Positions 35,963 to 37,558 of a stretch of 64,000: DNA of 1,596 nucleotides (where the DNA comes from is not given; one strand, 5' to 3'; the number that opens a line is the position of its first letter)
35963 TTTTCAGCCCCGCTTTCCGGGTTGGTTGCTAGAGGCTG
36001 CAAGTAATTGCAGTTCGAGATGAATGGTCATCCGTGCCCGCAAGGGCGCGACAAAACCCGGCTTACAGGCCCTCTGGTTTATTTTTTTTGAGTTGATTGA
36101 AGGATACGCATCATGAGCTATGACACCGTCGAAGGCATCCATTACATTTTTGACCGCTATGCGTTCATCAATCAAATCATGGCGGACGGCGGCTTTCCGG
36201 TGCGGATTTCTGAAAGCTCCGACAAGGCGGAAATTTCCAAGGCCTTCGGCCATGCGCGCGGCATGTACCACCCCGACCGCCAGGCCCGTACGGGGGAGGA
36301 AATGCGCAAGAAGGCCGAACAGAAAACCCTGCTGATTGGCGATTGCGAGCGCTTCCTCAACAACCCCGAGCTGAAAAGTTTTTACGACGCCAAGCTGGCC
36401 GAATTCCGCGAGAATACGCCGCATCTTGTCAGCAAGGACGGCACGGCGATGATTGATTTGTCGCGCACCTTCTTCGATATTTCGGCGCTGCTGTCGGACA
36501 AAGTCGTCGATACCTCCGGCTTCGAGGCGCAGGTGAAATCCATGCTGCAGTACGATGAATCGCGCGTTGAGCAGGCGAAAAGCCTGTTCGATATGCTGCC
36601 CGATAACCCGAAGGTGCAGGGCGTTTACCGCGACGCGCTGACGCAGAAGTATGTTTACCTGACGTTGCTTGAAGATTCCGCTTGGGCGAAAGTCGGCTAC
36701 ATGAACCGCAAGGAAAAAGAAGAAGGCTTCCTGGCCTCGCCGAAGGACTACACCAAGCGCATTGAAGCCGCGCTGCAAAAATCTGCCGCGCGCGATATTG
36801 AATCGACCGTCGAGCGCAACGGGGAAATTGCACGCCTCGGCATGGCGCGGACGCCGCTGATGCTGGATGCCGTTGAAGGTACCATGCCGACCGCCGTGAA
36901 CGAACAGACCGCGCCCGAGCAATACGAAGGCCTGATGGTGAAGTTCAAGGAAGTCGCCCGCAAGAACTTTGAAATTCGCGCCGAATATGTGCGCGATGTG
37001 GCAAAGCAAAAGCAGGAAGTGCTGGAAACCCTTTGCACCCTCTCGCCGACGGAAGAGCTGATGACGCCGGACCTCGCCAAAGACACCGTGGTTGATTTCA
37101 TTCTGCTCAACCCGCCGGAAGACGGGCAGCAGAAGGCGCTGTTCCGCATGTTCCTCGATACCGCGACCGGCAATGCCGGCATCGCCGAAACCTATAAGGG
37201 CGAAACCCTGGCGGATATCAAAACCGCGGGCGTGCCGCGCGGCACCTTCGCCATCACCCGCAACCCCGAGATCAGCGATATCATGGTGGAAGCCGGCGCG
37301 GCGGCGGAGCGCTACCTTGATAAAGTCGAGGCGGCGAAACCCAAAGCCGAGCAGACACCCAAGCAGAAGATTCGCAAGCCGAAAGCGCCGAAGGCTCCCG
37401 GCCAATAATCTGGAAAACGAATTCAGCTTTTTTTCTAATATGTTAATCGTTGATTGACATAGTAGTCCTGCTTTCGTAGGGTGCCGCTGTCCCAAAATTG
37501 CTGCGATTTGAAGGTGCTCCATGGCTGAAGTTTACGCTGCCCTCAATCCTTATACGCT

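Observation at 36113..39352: An orphan J-domain protein heads the paralog array, suggesting a J-protein/client module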

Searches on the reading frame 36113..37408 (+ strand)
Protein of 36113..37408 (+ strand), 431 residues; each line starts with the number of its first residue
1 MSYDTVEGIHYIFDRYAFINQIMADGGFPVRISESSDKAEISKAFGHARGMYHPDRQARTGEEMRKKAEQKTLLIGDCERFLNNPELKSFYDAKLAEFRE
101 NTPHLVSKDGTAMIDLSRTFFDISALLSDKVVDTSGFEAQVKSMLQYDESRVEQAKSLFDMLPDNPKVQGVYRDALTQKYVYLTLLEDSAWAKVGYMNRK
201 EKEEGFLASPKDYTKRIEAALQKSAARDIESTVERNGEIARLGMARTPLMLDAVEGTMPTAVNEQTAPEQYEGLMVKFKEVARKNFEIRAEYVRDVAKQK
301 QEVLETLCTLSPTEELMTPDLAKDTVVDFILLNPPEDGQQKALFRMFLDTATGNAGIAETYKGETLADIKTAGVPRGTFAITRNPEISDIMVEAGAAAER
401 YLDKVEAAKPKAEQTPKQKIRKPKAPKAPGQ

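Call 3: search_protein_families(library=pfam, proteins=[window:36113-37408:+], max_evalue=1)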
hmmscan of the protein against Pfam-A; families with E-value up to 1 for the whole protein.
window:36113-37408:+ (431 aa): 1 family
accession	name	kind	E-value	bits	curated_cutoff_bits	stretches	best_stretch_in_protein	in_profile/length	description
PF00226.36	DnaJ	-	0.00012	22.5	27.8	1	32-92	8-63/63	DnaJ domain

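Call 4: search_protein_families(library=ncbifam, proteins=[window:36113-37408:+], max_evalue=1)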
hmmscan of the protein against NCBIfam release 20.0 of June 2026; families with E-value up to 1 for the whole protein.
window:36113-37408:+ (431 aa): 3 families
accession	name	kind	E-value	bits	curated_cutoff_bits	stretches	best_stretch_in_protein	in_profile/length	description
TIGR02349.1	DnaJ_bact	equivalog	0.00012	21.6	377.2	1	32-103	8-74/354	molecular chaperone DnaJ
NF050028.1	CldAdptActJ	equivalog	0.0097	16.4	150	1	32-91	10-69/93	cold adaptation protein ActJcold adaptation protein ActJ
NF008035.0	PRK10767.1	subfamily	0.04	13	338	1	32-93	12-68/374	molecular chaperone DnaJ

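Call 9: find_homologous_proteins(query=window:36113-37408:+)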
Query window:36113-37408:+ (431 aa): 51 proteins with E <= 0.001 among 7158 candidates.
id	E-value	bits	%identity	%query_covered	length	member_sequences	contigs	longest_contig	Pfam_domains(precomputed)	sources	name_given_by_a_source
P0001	1.4e-281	951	100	100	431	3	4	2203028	-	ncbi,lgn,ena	-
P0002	1.1e-170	586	66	94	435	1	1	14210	-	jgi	-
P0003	1.4e-166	573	63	99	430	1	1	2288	-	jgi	jgi:hypothetical protein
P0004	5.9e-165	567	64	94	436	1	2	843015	-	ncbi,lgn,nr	ncbi:MAG: hypothetical protein PW788_10600 [Micavibrio sp.]|nr:hypothetical protein [Micavibrio sp.]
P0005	6.4e-165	567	65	94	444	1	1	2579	-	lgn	-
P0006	3.4e-162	558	62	100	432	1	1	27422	-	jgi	jgi:hypothetical protein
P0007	5.4e-162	558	63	94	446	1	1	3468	-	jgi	-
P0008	4.9e-160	551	63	94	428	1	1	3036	-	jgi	jgi:hypothetical protein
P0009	5.3e-160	551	63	97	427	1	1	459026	-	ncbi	-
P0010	8.1e-160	551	61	97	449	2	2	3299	-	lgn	-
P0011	4.5e-159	548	59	99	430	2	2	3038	-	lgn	-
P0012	7.1e-159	547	60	98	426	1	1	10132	-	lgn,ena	-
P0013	3.9e-158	545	62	94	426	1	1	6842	-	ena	-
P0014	9.3e-157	540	63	94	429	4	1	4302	-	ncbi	-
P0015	4.9e-156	538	61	99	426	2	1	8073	PF00226.37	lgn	-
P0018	1.2e-153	530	60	99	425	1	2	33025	PF00226.37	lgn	-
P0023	1.9e-152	526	61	94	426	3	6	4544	PF00226.37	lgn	-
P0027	4.5e-127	443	51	99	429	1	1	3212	-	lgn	-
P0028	7.9e-126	439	49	100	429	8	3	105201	-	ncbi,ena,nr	ncbi:MAG TPA: hypothetical protein PLX33_02725 [Alphaproteobacteria bacterium]|nr:hypothetical prote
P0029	4.8e-123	429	50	99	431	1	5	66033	-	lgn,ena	-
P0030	9.1e-120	419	50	93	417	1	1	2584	-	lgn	-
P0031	1.2e-117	412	51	92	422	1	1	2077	-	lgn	-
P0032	9.1e-116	406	49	93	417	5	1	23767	-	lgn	-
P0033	2.3e-115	404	48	92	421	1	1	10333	-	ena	-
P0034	9.1e-115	402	49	92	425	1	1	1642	-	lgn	-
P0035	2.1e-112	394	49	92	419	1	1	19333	-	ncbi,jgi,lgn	-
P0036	7.8e-110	386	46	97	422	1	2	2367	-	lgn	-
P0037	4.6e-107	377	47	100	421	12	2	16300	-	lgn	-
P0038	1.9e-106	375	44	97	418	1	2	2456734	-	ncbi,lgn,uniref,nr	ncbi:MAG: hypothetical protein HYS17_08730 [Micavibrio aeruginosavorus]|uniref:J domain-containing p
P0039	1.0e-105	372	45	93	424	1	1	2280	-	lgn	-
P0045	1.7e-101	359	45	94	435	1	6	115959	-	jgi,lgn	jgi:hypothetical protein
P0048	7.2e-92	327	42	95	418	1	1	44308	-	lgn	-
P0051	4.4e-29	120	28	96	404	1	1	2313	PF00226.37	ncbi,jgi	jgi:curved DNA-binding protein CbpA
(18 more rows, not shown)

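Call 12: search_solved_structures(query=A2, max_evalue=1, show_alignments=2)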
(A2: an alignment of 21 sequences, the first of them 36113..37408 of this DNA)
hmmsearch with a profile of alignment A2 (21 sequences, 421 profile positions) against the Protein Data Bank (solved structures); distinct sequences matched with E-value up to 1: 30.
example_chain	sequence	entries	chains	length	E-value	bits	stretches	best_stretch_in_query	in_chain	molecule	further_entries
1bqz_A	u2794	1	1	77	0.00042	22.4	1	31-93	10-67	DNAJ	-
1bq0_A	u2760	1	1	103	0.00088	21.3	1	32-93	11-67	DNAJ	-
1xbl_A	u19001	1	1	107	0.00098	21.2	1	32-93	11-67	DNAJ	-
5nro_B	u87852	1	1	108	0.0011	21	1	31-93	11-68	Chaperone protein DnaJ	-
2dmx_A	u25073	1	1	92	0.0068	18.4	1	32-93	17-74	DnaJ homolog subfamily B member 8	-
6u3r_A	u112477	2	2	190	0.012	17.6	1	31-93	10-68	DnaJ homolog subfamily B member 6,DnaJ homolog subfamily B member 6 | DnaJ homolog subfamily B member 6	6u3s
2ej7_A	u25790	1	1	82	0.035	16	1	31-93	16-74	HCG3 gene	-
2lgw_A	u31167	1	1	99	0.048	15.6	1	33-93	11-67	DnaJ homolog subfamily B member 2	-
2lo1_A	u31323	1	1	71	0.05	15.5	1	32-69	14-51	DnaJ homolog subfamily A member 1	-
2m6y_A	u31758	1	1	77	0.062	15.2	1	32-69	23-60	DnaJ homolog subfamily A member 1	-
1hdj_A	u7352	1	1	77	0.067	15.1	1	31-92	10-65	HUMAN HSP40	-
4j7z_A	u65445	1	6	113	0.081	14.9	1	33-93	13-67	Chaperone protein DnaJ 2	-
9dyv_A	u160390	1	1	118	0.087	14.8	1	33-93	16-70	Chaperone protein DnaJ 2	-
6rzy_A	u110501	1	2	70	0.087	14.8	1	32-92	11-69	Heat shock protein 40, type II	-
3tdg_A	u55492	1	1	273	0.092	14.7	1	99-169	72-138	Putative uncharacterized protein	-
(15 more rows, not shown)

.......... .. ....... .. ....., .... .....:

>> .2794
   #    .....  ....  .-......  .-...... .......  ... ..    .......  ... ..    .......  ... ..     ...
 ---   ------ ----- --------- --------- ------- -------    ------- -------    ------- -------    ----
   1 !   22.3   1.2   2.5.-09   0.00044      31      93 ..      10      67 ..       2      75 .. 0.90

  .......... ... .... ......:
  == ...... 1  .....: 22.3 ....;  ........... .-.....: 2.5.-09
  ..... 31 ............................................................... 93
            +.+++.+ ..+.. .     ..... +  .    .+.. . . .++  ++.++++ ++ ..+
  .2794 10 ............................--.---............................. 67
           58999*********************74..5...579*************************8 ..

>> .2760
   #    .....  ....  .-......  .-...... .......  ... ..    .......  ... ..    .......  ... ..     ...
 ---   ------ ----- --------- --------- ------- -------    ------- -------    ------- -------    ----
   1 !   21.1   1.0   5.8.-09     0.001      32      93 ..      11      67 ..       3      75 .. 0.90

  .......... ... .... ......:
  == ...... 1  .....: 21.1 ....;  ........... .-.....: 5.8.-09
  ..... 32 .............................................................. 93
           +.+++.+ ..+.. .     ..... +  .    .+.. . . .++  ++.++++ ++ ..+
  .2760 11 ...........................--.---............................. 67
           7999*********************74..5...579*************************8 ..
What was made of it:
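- Closest known: DnaJ / CbpA. Same: The J-domain aligns with E. coli DnaJ residues 10-67 (call 12).
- Checked: E. coli DnaJ 1bqz is first, at E=4e-4 over residues 31-93 (call 12).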

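Call 13: search_protein_families(library=pfam, alignment_id=A2, max_evalue=0.01)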
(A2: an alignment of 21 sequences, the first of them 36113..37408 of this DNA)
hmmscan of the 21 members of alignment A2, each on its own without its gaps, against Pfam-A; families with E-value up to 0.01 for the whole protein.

A. member 1, window:36113-37408:+ (431 aa): 1 family
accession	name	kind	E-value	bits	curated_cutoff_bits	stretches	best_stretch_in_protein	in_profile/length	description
PF00226.36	DnaJ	-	0.00012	22.5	27.8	1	32-92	8-63/63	DnaJ domain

B. families by the number of members that match (of 21 scanned): 5 families
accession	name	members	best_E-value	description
PF00226.36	DnaJ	9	5.5e-07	DnaJ domain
PF13847.12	Methyltransf_31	1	0.0016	Methyltransferase domain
PF01709.26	Transcrip_reg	1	0.0017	TACO1/YebC second and third domain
PF03079.20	ARD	1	0.009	ARD/ARD' family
PF02731.20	SKIP_SNW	1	0.0094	SKIP/SNW domain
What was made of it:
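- On J-domain proteins (PF00226; Hsp70 co-chaperones): 9 of 21 orthologues match, best 5.5e-7 (call 13).
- Checked: 9 of 21 orthologues match, the best at 5.5e-7 (call 13).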

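Call 14: find_encoding_contigs(protein=P0038, flank=6000, max_places=2)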
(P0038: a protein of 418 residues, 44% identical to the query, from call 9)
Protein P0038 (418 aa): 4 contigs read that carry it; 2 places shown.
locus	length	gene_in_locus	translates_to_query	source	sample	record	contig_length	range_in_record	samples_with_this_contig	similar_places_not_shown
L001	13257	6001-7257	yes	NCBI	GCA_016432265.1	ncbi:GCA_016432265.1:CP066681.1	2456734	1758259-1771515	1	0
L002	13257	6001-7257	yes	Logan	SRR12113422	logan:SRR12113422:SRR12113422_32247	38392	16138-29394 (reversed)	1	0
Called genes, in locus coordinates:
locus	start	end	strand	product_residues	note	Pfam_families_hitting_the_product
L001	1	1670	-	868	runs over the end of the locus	PF02861:Clp_N, PF23569:NBD_SMAX1 (weak), PF00004:AAA, PF17871:AAA_lid_9, PF07724:AAA_2, PF00004:AAA, PF07728:AAA_5, PF10431:ClpB_D2-small, +7 more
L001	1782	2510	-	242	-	-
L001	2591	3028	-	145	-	PF13763:DUF4167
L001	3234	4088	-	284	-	PF17827:PrmC_N, PF05175:MTS, PF06325:PrmA, PF08241:Methyltransf_11 (weak), PF08242:Methyltransf_12 (weak), PF13649:Methyltransf_25, PF13847:Methyltransf_31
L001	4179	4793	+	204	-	-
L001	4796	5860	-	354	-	PF03462:PCRF, PF00472:RF-1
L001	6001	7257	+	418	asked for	-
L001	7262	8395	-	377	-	PF04551:GcpE, PF26540:GcpE_C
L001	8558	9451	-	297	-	PF13413:HTH_25, PF13464:RodZ_C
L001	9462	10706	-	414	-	PF00696:AA_kinase, PF01842:ACT, PF22468:ACT_9, PF13840:ACT_7, PF22468:ACT_9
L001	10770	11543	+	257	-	PF13489:Methyltransf_23, PF02353:CMAS, PF05175:MTS (faint), PF06325:PrmA, PF08241:Methyltransf_11, PF08242:Methyltransf_12, PF13649:Methyltransf_25, PF13847:Methyltransf_31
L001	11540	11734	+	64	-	PF04588:HIG_1_N, PF11137:DUF2909 (weak)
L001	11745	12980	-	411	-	-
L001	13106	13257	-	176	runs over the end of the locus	PF00578:AhpC-TSA, PF08534:Redoxin, PF00085:Thioredoxin (weak), PF13905:Thioredoxin_8 (weak)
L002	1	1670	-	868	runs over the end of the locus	PF02861:Clp_N, PF23569:NBD_SMAX1 (weak), PF00004:AAA, PF17871:AAA_lid_9, PF07724:AAA_2, PF00004:AAA, PF07728:AAA_5, PF10431:ClpB_D2-small, +7 more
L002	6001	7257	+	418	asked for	-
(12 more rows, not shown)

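Call 15: find_encoding_contigs(protein=P0028, flank=6000, max_places=2)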
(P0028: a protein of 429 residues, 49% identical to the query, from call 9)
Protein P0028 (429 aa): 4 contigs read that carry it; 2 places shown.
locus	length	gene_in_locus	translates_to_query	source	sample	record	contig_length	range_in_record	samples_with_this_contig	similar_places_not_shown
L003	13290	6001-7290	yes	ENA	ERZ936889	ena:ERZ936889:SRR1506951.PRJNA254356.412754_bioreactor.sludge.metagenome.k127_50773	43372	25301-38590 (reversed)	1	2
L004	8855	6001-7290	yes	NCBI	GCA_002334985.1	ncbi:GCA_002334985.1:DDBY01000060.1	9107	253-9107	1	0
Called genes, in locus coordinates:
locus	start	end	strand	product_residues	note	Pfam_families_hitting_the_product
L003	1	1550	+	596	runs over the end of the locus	PF00890:FAD_binding_2, PF01266:DAO (faint), PF02910:Succ_DH_flav_C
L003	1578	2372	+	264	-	PF13085:Fer2_3, PF13183:Fer4_8, PF13237:Fer4_10 (weak), PF13534:Fer4_17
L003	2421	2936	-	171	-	-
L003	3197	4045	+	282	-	PF01048:PNP_UDP_1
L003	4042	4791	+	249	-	PF01510:Amidase_2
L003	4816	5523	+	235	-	PF01510:Amidase_2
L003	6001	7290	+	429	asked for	-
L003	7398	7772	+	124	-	-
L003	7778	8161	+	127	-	-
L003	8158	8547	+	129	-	-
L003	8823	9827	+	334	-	PF01795:Methyltransf_5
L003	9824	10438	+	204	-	-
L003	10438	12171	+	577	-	PF03717:PBP_dimer, PF00905:Transpeptidase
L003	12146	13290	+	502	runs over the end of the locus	PF01225:Mur_ligase (weak), PF08245:Mur_ligase_M, PF02875:Mur_ligase_C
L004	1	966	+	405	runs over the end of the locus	?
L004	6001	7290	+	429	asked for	-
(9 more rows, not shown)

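Call 16: find_encoding_contigs(protein=P0048, flank=6000, max_places=2)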
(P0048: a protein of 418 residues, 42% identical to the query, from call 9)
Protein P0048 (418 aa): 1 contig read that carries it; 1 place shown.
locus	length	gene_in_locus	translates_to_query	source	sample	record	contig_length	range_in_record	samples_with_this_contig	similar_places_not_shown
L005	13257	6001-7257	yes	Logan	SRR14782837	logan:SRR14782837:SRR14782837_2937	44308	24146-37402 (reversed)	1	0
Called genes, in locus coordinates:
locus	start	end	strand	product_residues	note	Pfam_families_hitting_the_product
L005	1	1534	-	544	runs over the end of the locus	PF01514:YscJ_FliF, PF08345:YscJ_FliF_C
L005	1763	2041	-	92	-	PF06627:DUF1153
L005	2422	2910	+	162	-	PF03646:FlaG (weak)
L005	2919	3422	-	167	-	PF07309:FlaF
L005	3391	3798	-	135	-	PF07378:FlbT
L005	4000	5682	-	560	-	PF00669:Flagellin_N, PF00700:Flagellin_C (weak)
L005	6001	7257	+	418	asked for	-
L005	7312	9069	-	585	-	PF00460:Flg_bb_rod, PF22692:LlgE_F_G_D1, PF07559:FlgE_D2 (faint), PF06429:Flg_bbr_C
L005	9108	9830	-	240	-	PF03963:FlgD, PF13585:CHU_C (weak), PF13860:FlgD_ig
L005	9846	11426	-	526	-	PF02120:Flg_hook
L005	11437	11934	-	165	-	-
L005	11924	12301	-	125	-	PF10135:Rod-binding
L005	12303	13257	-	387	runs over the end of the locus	PF02119:FlgI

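Call 20: find_related_loci(query=A2, collection=genome_contigs, flank=10000)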
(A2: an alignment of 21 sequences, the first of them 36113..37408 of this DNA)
Query A2 (431 aa) in genome_contigs; peptide patterns used: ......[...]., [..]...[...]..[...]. (x = any residue, [..] = any of these).
96 stretches matched a pattern; 20 encode a relative of the query (tblastn E <= 1e-3); 20 distinct loci.
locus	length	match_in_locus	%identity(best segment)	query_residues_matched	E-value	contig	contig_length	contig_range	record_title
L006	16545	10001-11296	91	1-431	0e+0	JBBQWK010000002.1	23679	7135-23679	MAG: Alphaproteobacteria bacterium isolate Co_metawrap_2052 Cmw_2052_k141_22364067_length_23679_cov_9.0000, whole genome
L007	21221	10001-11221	64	1-403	3e-171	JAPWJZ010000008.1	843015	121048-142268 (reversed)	MAG: Micavibrio sp. isolate Chal_Metagen_Bin5 13143, whole genome shotgun sequence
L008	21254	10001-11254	63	1-412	1e-168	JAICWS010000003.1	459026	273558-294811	MAG: Alphaproteobacteria bacterium isolate LS_FP_2_bin.61 k141_670790_length_459026_cov_24.5189, whole genome shotgun se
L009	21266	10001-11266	61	1-426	6e-165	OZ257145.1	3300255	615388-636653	MAG: Alphaproteobacteria bacterium isolate 69972d1d-dbf9-468a-a7e1-338fb8fe1a5a genome assembly, chromosome: 1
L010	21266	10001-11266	61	1-426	6e-164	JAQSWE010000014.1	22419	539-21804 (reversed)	MAG: Alphaproteobacteria bacterium isolate C_No_T20_C_bin.40 scaffold_2281, whole genome shotgun sequence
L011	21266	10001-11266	60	1-426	3e-161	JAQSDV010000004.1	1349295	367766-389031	MAG: bacterium isolate D1-2020 MAG006 NODE_2_length_1349295_cov_27.895650, whole genome shotgun sequence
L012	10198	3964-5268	55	1-431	5e-151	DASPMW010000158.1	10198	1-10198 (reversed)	MAG TPA_asm: Patescibacteria group bacterium isolate SMAG_U12103 k141_424732, whole genome shotgun sequence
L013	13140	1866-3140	49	1-427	8e-133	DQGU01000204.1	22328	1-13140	MAG TPA_asm: Rhodospirillaceae bacterium isolate UBA8982 contig_20940, whole genome shotgun sequence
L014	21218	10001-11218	51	1-402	5e-132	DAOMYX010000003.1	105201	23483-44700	MAG TPA_asm: Alphaproteobacteria bacterium isolate AMR_MDS_5615 NODE_81_length_105201_cov_22.993951, whole genome shotgu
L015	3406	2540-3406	67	1-290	2e-132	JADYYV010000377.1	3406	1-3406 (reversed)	MAG: Alphaproteobacteria bacterium isolate SJ545 c_000001938079, whole genome shotgun sequence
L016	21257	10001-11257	47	1-429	1e-120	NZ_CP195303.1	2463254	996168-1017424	Micavibrio aeruginosavorus strain HCB189 chromosome, complete genome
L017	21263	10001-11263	44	6-429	3e-114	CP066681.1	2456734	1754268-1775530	MAG: Micavibrio aeruginosavorus isolate NC_groundwater_70_Ag_B-0.1um_54_66 chromosome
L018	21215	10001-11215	45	1-400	1e-111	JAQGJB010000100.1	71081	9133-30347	MAG: Micavibrio sp. isolate RYN_474 scaffold_3914087, whole genome shotgun sequence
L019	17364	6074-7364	56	1-430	6e-144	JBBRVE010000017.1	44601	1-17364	MAG: Bdellovibrionales bacterium isolate La3_metabat2.091 La3_metabat2.091_K_924982_L_44601_cov_17.1040, whole genome sh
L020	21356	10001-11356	32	2-399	6e-68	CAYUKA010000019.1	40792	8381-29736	MAG TPA_asm: uncultured Micavibrio sp. isolate SRP141376_co5_384 genome assembly, contig: NODE_2146_length_40792_cov_5.6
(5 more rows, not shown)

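Call 41: predict_structure(alignment_id=A2)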
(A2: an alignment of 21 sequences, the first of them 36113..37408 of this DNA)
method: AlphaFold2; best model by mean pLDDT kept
length: 431 residues; sequences in the alignment: 21
mean_pLDDT: 85.3   pTM: 0.75
mean pLDDT of the five models: 85.3, 85.1, 83.6, 82.9, 82.7
residues with pLDDT >= 90: 236; 70-90: 141; 50-70: 29; < 50: 25
segments of 3 or more residues with pLDDT < 50: 248-265, 429-431
pLDDT, mean of each block of 10 residues (from residue 1): 75 95 93 94 93 82 87 91 90 95 93 83 82 82 91 96 95 96 92 84 75 93 90 84 60 37 52 87 92 96 96 93 90 93 95 92 94 93 92 93 85 51 53 39
secondary structure, 60 per line:
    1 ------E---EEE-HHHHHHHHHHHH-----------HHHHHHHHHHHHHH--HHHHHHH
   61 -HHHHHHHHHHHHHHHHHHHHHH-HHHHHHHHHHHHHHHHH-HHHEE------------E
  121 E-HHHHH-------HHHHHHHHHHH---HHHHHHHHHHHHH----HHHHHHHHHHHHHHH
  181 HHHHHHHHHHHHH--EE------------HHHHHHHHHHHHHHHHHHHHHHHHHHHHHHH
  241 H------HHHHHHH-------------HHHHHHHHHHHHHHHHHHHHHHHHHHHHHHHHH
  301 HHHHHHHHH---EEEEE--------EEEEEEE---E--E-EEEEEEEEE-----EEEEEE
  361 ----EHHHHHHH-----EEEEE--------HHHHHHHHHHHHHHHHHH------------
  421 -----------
elements in order: E11-13 H15-26 H38-51 H54-60 H62-83 H85-101 H123-127 H135-145 H149-161 H166-193 H210-241 H248-254 H268-309 E313-317 E326-332 E341-349 E355-360 H366-372 E378-382 H391-408
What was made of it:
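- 36440..37336 (+): Family-specific region, residues about 110-408: a helical part with long helices 166-193, 210-241 and 268-309, a small beta domain (313-382) and a terminal helix (391-408). Presumed client- or target-binding module with no known relatives. AF2 model, mostly pLDDT above 85 (call 41).
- On J-domain proteins (PF00226; Hsp70 co-chaperones): AF2 model with pLDDT 85 (call 41).
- Checked: The AlphaFold2 model (pLDDT 85.3, pTM 0.75; call 41) has helices 15-26, 38-51, 62-83 and 85-101, with HPD in the II-III loop.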
